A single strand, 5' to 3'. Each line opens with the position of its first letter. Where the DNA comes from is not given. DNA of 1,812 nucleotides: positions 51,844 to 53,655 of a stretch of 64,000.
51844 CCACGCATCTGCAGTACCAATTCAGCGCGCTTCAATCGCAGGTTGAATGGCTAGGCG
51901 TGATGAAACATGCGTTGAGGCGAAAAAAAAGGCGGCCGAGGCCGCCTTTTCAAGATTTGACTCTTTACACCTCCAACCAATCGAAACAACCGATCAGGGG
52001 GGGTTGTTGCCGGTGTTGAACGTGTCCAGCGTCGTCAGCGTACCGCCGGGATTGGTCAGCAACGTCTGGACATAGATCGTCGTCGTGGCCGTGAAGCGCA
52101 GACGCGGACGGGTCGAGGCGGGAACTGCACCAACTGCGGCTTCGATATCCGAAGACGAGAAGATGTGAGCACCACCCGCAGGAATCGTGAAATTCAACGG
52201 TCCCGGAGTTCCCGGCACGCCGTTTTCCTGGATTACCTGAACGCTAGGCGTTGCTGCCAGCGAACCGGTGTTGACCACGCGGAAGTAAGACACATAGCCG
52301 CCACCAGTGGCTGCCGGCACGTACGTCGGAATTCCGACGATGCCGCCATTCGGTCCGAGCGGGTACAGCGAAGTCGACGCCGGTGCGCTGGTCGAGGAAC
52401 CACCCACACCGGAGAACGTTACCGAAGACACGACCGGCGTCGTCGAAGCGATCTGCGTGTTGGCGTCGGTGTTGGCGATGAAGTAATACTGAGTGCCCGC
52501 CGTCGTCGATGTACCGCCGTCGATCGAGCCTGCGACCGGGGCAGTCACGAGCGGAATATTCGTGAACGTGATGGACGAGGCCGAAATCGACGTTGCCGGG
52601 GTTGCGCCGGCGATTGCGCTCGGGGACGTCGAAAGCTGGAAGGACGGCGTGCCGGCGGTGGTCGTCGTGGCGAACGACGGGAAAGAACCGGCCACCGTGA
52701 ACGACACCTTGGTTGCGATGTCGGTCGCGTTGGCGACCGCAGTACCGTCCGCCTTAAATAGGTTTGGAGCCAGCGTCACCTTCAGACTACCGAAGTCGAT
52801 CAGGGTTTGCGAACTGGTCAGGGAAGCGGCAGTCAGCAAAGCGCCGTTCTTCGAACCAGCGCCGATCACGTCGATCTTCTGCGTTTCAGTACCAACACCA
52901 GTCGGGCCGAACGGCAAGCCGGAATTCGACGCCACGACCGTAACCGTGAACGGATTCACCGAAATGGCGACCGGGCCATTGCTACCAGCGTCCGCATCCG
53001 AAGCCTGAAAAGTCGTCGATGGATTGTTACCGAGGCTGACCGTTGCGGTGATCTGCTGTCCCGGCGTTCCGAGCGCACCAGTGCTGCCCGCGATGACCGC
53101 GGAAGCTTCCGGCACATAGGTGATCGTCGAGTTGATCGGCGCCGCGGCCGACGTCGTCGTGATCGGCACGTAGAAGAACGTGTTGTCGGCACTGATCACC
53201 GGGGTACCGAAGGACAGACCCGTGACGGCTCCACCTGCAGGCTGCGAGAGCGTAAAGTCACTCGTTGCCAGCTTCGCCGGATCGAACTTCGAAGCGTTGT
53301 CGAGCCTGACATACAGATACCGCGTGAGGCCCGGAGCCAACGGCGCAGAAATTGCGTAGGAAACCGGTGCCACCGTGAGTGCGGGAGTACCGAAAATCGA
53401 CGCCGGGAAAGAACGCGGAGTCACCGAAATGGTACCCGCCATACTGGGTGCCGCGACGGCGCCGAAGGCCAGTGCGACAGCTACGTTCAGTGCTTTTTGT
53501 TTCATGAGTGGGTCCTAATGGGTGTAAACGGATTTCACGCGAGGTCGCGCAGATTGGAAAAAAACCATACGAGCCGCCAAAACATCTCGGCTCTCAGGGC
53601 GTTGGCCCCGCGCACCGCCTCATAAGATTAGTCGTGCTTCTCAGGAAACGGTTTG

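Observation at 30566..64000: Integrated hypothesis: a surface-layer glycoconjugate island (capped rhamnose glycan + lipid-carrier-dependent glycosylation + Ser/Thr-rich cargo + private T2SS)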

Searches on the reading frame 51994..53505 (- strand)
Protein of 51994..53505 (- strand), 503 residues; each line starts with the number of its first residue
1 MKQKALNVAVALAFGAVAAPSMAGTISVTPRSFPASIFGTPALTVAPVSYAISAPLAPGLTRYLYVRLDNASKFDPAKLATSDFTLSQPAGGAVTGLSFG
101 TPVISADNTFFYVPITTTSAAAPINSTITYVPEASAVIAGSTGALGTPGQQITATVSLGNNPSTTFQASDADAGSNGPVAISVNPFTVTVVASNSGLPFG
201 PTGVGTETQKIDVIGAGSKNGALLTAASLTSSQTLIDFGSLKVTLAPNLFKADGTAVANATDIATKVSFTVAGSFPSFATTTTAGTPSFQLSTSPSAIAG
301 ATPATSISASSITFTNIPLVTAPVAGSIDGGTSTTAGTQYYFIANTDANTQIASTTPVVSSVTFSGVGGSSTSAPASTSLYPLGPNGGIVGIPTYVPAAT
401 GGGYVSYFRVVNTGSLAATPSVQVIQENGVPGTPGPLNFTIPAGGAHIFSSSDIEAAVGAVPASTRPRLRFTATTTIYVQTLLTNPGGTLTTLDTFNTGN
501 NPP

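Call 5: search_protein_families(library=pfam, proteins=[window:51994-53505:-], max_evalue=0.001)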
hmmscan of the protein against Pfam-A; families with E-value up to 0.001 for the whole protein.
window:51994-53505:- (503 aa): 0 families

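Call 8: find_encoding_contigs(protein=window:51994-53505:-, flank=10000, max_places=6)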
Protein window:51994-53505:- (503 aa): 5 contigs read that carry it; 3 places shown.
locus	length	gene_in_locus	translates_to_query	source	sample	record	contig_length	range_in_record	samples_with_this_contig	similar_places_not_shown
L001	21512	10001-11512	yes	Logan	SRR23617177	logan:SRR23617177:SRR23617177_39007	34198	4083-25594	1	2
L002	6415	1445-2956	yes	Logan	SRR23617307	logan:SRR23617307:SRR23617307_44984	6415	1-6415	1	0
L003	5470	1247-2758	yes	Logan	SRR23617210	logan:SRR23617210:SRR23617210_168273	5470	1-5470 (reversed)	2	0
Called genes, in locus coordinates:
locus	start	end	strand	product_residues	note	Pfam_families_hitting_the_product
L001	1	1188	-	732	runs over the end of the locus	PF03958:Secretin_N, PF00263:Secretin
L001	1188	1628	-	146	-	-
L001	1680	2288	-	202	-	-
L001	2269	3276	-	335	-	-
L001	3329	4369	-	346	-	PF21687:T2SSK_1st, PF03934:T2SSK (weak)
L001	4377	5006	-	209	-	PF07963:N_methyl (weak)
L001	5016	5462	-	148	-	PF07963:N_methyl (weak)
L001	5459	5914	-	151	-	PF07963:N_methyl (weak)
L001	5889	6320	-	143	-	PF07963:N_methyl, PF08334:T2SSG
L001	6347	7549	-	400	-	PF28597:T2SSF_N, PF00482:T2SSF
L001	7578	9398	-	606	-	PF00437:T2SSE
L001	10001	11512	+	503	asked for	-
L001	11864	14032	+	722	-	-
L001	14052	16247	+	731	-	-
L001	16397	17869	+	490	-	PF02353:CMAS (weak), PF13489:Methyltransf_23, PF13847:Methyltransf_31, PF08241:Methyltransf_11, PF08242:Methyltransf_12, PF13649:Methyltransf_25, PF10119:MethyTransf_Reg, PF21782:WHD_PKMT, +1 more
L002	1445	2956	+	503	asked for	-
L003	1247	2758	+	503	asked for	-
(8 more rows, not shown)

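Call 9: search_protein_families(library=ncbifam, proteins=[window:51994-53505:-], max_evalue=0.01)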
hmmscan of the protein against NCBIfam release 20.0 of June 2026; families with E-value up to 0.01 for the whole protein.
window:51994-53505:- (503 aa): 0 families

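Call 10: find_homologous_proteins(query=window:51994-53505:-, max_evalue=0.001)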
Query window:51994-53505:- (503 aa): 22 proteins with E <= 0.001 among 8000 candidates.
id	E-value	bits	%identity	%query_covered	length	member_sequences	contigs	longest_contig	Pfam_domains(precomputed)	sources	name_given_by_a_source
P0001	0.0e+0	1018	100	100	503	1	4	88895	-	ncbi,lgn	-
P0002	2.6e-228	777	79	99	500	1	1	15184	-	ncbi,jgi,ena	jgi:hypothetical protein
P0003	6.9e-225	766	77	100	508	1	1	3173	-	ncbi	-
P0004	5.9e-219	746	76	100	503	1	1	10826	-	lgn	-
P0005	9.2e-188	643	69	99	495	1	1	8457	-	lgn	-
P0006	1.5e-169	583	64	99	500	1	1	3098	-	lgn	-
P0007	2.5e-142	493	58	97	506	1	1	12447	-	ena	-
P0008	2.5e-141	490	56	98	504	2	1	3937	-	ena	-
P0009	2.3e-137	477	57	98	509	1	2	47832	-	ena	-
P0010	5.9e-113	397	52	88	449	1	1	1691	-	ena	-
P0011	2.8e-14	71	32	78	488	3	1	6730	-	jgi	-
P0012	1.2e-13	69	49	22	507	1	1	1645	-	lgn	-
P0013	5.2e-13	67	44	22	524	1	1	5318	-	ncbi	-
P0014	1.4e-9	56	41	22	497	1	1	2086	-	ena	-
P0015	5.2e-9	54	32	85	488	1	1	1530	-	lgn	-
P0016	1.0e-8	53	40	25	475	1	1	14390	-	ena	-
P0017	7.0e-8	50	30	89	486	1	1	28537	-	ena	-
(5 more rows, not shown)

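Call 11: find_encoding_contigs(protein=P0009, flank=10000, max_places=3)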
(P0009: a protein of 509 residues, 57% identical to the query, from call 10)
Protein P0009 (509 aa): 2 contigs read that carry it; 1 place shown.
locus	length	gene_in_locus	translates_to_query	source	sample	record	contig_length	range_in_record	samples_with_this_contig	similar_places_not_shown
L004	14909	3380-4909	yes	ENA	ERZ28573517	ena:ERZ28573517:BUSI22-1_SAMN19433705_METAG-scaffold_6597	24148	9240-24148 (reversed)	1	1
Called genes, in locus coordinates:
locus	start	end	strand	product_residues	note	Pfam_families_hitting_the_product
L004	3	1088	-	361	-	PF13384:HTH_23, PF13518:HTH_28, PF13551:HTH_29, PF13565:HTH_32, PF13358:DDE_3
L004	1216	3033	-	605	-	PF00437:T2SSE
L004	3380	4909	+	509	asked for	-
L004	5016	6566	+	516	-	PF13489:Methyltransf_23, PF02390:Methyltransf_4 (weak), PF08241:Methyltransf_11, PF08242:Methyltransf_12, PF13649:Methyltransf_25, PF13847:Methyltransf_31, PF10119:MethyTransf_Reg, PF21782:WHD_PKMT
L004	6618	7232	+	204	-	PF13489:Methyltransf_23 (faint), PF08241:Methyltransf_11 (weak)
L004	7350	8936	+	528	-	PF09594:GT87 (weak)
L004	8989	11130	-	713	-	PF19830:DUF6311, PF25853:DUF6311_C, PF22895:DUF7024 (weak)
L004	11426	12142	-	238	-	PF13489:Methyltransf_23, PF08242:Methyltransf_12 (weak)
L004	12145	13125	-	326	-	PF00535:Glycos_transf_2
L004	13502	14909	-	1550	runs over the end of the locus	PF13578:Methyltransf_24, PF14307:Glyco_tran_WbsX, PF00535:Glycos_transf_2, PF13641:Glyco_tranf_2_3, PF13692:Glyco_trans_1_4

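Call 12: find_encoding_contigs(protein=P0017, flank=10000, max_places=3)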
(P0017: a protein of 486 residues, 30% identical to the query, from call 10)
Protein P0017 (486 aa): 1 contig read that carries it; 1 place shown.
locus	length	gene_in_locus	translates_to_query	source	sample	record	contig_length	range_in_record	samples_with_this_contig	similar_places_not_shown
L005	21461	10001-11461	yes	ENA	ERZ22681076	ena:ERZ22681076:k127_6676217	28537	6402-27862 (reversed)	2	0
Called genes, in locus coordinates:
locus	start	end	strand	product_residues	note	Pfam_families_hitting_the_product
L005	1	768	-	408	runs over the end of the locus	PF13439:Glyco_transf_4, PF00534:Glycos_transf_1, PF13692:Glyco_trans_1_4, PF20706:GT4-conflict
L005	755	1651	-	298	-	PF01073:3Beta_HSD (weak), PF01370:Epimerase, PF04321:RmlD_sub_bind, PF16363:GDP_Man_Dehyd, PF07993:NAD_binding_4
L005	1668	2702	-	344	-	PF01370:Epimerase, PF04321:RmlD_sub_bind, PF16363:GDP_Man_Dehyd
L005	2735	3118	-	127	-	PF08770:SoxZ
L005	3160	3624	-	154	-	PF13501:SoxY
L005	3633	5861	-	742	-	PF21305:type_II_gspD_N0 (faint), PF03958:Secretin_N, PF00263:Secretin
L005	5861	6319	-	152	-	PF11356:T2SSC (weak)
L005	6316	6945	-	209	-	-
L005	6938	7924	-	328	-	-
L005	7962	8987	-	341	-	PF21687:T2SSK_1st, PF03934:T2SSK (weak)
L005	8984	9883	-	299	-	-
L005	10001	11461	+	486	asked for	-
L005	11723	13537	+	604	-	PF00437:T2SSE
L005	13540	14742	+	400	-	PF28597:T2SSF_N, PF00482:T2SSF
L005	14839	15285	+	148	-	PF07963:N_methyl (weak), PF08334:T2SSG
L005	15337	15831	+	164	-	PF07963:N_methyl (weak)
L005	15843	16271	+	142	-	PF07963:N_methyl (weak)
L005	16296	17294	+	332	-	PF01757:Acyl_transf_3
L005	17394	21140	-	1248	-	PF00534:Glycos_transf_1, PF13692:Glyco_trans_1_4, PF20706:GT4-conflict, PF13524:Glyco_trans_1_2 (faint), PF00534:Glycos_transf_1, PF13692:Glyco_trans_1_4, PF00534:Glycos_transf_1, PF13692:Glyco_trans_1_4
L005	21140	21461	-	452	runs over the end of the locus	PF05050:Methyltransf_21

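Call 13: find_encoding_contigs(protein=P0002, flank=10000, max_places=3)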
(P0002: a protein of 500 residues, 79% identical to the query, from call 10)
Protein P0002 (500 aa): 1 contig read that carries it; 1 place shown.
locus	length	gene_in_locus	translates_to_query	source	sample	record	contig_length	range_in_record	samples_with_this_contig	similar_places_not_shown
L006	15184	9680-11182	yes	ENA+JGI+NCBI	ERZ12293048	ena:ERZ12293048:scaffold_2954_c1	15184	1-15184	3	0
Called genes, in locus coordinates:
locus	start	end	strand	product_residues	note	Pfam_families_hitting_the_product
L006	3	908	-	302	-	?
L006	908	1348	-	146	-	-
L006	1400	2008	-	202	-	-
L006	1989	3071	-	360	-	-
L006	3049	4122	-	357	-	PF21687:T2SSK_1st, PF12836:HHH_3 (faint), PF03934:T2SSK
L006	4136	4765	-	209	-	PF07963:N_methyl (weak)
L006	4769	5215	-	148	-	PF07963:N_methyl (weak)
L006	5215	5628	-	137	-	PF07963:N_methyl (weak)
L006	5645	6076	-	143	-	PF07963:N_methyl, PF08334:T2SSG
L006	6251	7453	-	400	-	PF28597:T2SSF_N, PF00482:T2SSF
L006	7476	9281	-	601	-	PF00437:T2SSE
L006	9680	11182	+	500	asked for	-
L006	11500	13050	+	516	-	PF13489:Methyltransf_23, PF02390:Methyltransf_4 (weak), PF08241:Methyltransf_11, PF08242:Methyltransf_12, PF13649:Methyltransf_25, PF13847:Methyltransf_31, PF10119:MethyTransf_Reg, PF21782:WHD_PKMT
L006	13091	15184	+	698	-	?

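Call 17: find_related_loci(query=A1, collection=genome_contigs, flank=10000)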
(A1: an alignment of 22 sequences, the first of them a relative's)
Query A1 (503 aa) in genome_contigs; peptide patterns used: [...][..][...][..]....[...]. (x = any residue, [..] = any of these).
237 stretches matched a pattern; 4 encode a relative of the query (tblastn E <= 1e-3); 4 distinct loci.
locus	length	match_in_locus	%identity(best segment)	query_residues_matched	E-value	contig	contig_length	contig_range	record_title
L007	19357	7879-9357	57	1-495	8e-151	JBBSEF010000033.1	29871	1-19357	MAG: Burkholderiales bacterium isolate LS1_sbin.37 LS1_sbin.37_K_1342111_L_29871_cov_56.6810, whole genome shotgun seque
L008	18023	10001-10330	41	381-488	2e-16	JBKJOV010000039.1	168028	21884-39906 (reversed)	MAG: Rhodoferax sp. isolate ant_bin.43 S1Ck117_3290003_flag_0_multi_57.9779_len_168028, whole genome shotgun sequence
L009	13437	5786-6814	39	370-499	3e-13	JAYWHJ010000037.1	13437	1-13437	MAG: Polaromonas sp. isolate GLR68_GL53_UP_2_metabat_7_sub GLR68_GL53_UP_2_metabat_7_sub_36, whole genome shotgun sequen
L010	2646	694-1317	30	239-459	2e-6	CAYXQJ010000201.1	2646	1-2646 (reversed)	MAG TPA_asm: uncultured Hyphomicrobiales bacterium isolate SRP329715_co2_289 genome assembly, contig: NODE_72334_length_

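Call 27: predict_structure(alignment_id=A1)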
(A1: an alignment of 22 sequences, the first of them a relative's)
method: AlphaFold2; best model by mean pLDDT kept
length: 503 residues; sequences in the alignment: 22
mean_pLDDT: 76.5   pTM: 0.66
mean pLDDT of the five models: 76.5, 75.7, 74.1, 74.0, 67.3
residues with pLDDT >= 90: 129; 70-90: 232; 50-70: 73; < 50: 69
segments of 3 or more residues with pLDDT < 50: 1-5, 12-21, 194-233, 282-284, 334-336, 499-503
pLDDT, mean of each block of 10 residues (from residue 1): 51 43 80 75 89 85 91 91 92 88 92 89 89 87 75 90 66 83 90 46 32 37 36 62 89 87 91 82 65 72 89 93 82 61 76 81 85 85 64 82 81 78 84 87 88 90 83 79 72 52 38
secondary structure, 60 per line:
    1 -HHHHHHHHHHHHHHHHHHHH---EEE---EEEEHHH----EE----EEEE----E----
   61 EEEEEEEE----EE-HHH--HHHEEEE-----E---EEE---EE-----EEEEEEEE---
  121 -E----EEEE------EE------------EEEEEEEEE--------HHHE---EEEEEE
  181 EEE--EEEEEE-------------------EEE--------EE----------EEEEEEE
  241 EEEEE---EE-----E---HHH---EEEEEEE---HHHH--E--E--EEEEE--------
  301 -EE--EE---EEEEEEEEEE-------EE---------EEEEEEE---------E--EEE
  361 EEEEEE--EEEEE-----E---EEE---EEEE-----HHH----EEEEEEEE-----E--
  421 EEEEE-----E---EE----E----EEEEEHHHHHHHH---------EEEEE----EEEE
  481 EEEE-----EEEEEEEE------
elements in order: H2-21 E25-27 E31-34 E48-51 E61-68 E84-87 E97-99 E110-117 E127-130 E151-159 E175-183 E186-191 E211-213 E234-245 E266-272 H276-279 E288-292 E311-320 E339-345 E358-366 E369-373 E383-385 E389-392 E405-412 E421-425 E446-450 H451-458 E468-472 E477-484 E490-497

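Call 31: fold_search(model_id=the predicted structure, library=pdb)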
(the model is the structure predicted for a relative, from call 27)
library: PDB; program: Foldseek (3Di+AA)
matches with E <= 10: 1944; with E <= 0.001: 8
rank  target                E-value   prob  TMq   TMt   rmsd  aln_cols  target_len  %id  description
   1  9dmx_A                1.0e-04  0.93  0.20  0.22  15.4       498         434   10  Crystal structure of shark UrIg2 V-C1-C2-C3 domains (released 2025-07-23)
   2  3lso_A                3.3e-04  0.54  0.17  0.18  16.4       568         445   10  Crystal structure of Putative membrane anchored protein from Corynebacterium diphtheriae (released 2010-02-23)
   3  9vql_B                4.1e-04  0.30  0.13  0.09  30.1       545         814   11  Cryo-EM structure of the dimeric Elapor1 mutant (released 2025-07-23)
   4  1r70_B                4.5e-04  0.54  0.16  0.17  16.3       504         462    9  Model of human IgA2 determined by solution scattering, curve fitting and homology modelling (released 2004-10-19)
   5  9dmx_B                5.1e-04  0.89  0.21  0.23  15.6       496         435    7  Crystal structure of shark UrIg2 V-C1-C2-C3 domains (released 2025-07-23)
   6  2y7n                  6.3e-04  0.84  0.17  0.25  19.9       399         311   12  Structure of N-terminal domain of Candida albicans als9-2 - Apo Form (released 2011-10-05)
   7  2y7o                  6.6e-04  0.77  0.16  0.23  20.2       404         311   11  Structure of N-terminal domain of Candida albicans als9-2 - G299W mutant (released 2011-10-05)
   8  2ylh                  7.0e-04  0.80  0.17  0.24  20.1       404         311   12  Structure of N-terminal domain of Candida albicans Als9-2 G299W mutant (released 2011-10-05)
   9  8wxd_A                1.6e-03  0.80  0.25  0.29  16.4       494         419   10  Crystal Structure of shaft pilin PilA from Streptococcus sanguinis (released 2025-05-07)
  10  7xq8_C                1.7e-03  0.35  0.14  0.13  17.5       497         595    8  Structure of human B-cell antigen receptor of the IgM isotype (released 2022-08-17)
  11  9gvb_A                2.9e-03  0.95  0.16  0.30   7.5       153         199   13  Ruminococcus flavefaciens Coh-Doc complex between a group 2 Dockerin and the Cohesin from cell surface attached scaffo (released 2025-10-08)
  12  2y7m                  3.4e-03  0.63  0.18  0.27  19.9       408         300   12  Structure of N-terminal domain of Candida albicans als9-2 (Pt derivative) (released 2011-10-05)
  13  9dsk_L                3.4e-03  0.18  0.10  0.17  17.3       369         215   10  Crystal structure of the cow antibody 115 (released 2026-04-08)
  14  4lee_A                3.5e-03  0.63  0.17  0.25  19.7       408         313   11  Structure of the Als3 adhesin from Candida albicans, residues 1-313 (mature sequence), triple mutant in the binding ca (released 2014-05-14)
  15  4iu3_A                4.0e-03  0.94  0.17  0.31   7.4       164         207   13  Cohesin-dockerin -X domain complex from Ruminococcus flavefacience (released 2013-04-24)
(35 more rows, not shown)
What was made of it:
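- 51994..53505 (-): P503: secreted 503-aa all-beta protein. Signal peptide residues 1-23; mature form 47.5 kDa, pI 4.9; Thr/Ala/Ser/Gly-rich; no Cys, Trp or Met. Founding member of an unnamed family; candidate S-layer or surface-coat protein and cargo of the adjacent T2SS. AF2 pLDDT 76.5, several beta-sandwich domains (calls 27, 31).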

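Call 38: search_protein_families(library=pfam, alignment_id=A1, max_evalue=1)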
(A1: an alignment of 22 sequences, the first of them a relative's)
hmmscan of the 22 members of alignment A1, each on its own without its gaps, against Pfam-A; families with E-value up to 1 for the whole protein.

A. member 1, P0001 (503 aa): 0 families

B. families by the number of members that match (of 22 scanned): 3 families
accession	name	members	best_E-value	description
PF06030.18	WxLIP_PGBD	1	0.12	WxL Interacting Protein, peptidoglycan binding domain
PF04519.19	Bactofilin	1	0.32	Polymer-forming cytoskeletal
PF13464.11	RodZ_C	1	0.33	RodZ C-terminal domain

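Call 39: search_solved_structures(query=A1, max_evalue=10)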
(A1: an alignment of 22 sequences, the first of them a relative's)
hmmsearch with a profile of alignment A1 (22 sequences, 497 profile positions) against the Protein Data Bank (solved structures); distinct sequences matched with E-value up to 10: 0.

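Call 58: find_homologous_proteins(query=A1, max_evalue=0.001)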
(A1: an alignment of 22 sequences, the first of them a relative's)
Query A1 (22 sequences) (503 aa, profile of the alignment): 24 proteins with E <= 0.001 among 8000 candidates.
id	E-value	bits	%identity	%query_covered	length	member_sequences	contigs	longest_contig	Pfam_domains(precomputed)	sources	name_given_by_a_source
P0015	7.7e-181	621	32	85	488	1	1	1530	-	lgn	-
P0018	7.0e-179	614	32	85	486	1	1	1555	-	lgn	-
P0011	2.3e-178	613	32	78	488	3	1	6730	-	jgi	-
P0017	4.1e-178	612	30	89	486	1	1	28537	-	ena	-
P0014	3.0e-177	609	41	22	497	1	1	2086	-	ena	-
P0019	1.9e-176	606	41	22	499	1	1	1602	-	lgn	-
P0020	5.2e-173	595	31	85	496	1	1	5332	-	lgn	-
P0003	3.3e-168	579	77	100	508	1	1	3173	-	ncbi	-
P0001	9.4e-167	574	100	100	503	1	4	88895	-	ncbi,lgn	-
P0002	2.7e-166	573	79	99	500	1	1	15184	-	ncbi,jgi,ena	jgi:hypothetical protein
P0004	7.8e-166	571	76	100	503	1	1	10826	-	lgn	-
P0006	1.2e-164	568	64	99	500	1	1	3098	-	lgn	-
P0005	1.9e-164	567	69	99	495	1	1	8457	-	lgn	-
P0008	3.0e-164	566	56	98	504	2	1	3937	-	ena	-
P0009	6.8e-160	552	57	98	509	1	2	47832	-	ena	-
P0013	6.1e-156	539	44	22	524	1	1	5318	-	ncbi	-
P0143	1.8e-124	435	42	20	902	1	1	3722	PF13582.13,PF27177.1,PF13688.13,PF13574.13,PF13583.12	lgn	-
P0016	4.4e-106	374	40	25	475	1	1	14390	-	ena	-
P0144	1.3e-12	66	24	70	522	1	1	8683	-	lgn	-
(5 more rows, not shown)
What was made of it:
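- Tried and rejected: It suggested a rare family of 22-24 proteins (calls 10, 58).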
